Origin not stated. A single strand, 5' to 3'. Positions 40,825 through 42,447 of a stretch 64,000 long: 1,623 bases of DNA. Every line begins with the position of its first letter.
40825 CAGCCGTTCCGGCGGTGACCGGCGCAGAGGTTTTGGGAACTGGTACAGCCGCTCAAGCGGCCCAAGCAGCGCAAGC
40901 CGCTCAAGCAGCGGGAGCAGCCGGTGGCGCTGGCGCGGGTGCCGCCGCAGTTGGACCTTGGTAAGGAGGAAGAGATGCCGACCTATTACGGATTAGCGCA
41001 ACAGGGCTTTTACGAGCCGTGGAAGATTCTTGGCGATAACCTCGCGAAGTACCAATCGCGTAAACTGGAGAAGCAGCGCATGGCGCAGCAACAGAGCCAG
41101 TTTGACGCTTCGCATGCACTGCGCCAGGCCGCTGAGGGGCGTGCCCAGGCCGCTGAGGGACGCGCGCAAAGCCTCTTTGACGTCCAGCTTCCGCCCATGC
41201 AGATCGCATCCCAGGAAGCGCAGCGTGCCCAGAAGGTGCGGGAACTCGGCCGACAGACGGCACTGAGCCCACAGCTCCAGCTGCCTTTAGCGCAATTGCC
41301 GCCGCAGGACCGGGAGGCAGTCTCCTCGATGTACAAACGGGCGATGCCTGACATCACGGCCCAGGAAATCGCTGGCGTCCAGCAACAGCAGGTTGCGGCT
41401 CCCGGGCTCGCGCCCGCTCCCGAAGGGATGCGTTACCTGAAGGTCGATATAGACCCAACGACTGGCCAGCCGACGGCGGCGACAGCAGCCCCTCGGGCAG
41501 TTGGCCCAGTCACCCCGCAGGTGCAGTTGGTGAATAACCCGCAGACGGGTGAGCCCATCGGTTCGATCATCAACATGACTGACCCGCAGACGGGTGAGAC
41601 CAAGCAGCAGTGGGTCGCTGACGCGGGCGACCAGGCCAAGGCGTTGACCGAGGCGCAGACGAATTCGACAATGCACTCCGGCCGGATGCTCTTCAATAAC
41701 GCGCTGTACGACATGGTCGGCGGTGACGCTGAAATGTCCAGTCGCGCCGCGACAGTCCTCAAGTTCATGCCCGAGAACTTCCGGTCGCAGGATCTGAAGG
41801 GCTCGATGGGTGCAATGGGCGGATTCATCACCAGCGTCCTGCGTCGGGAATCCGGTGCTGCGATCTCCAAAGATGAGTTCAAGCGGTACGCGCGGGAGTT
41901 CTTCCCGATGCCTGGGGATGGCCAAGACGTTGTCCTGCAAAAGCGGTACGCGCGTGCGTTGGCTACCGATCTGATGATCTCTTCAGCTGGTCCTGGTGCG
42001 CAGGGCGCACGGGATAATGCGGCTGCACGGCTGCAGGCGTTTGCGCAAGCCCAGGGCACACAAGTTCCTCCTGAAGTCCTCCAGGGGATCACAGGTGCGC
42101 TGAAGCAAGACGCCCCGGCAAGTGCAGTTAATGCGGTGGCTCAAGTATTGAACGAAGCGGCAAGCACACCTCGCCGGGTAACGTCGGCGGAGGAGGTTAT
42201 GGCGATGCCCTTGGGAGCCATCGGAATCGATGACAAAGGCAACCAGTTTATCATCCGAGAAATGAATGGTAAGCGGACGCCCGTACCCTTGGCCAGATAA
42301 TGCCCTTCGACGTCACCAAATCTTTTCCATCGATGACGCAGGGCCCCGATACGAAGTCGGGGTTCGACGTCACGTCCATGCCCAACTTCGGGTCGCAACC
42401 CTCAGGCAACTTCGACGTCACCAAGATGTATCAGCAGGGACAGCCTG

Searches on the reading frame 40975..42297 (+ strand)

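Call 34: search_protein_families(library=phrogs, proteins=[window:40975-42297:+], max_evalue=0.001)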
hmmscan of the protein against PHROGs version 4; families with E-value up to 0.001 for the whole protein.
window:40975-42297:+ (441 aa): 1 family
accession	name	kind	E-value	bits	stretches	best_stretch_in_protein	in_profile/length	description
phrog_35431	-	unknown function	6.2e-05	22.7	1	283-330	451-498/546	-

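Call 35: search_protein_families(library=pfam, proteins=[window:40975-42297:+], max_evalue=0.001)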
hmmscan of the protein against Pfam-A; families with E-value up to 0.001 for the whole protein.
window:40975-42297:+ (441 aa): 0 families
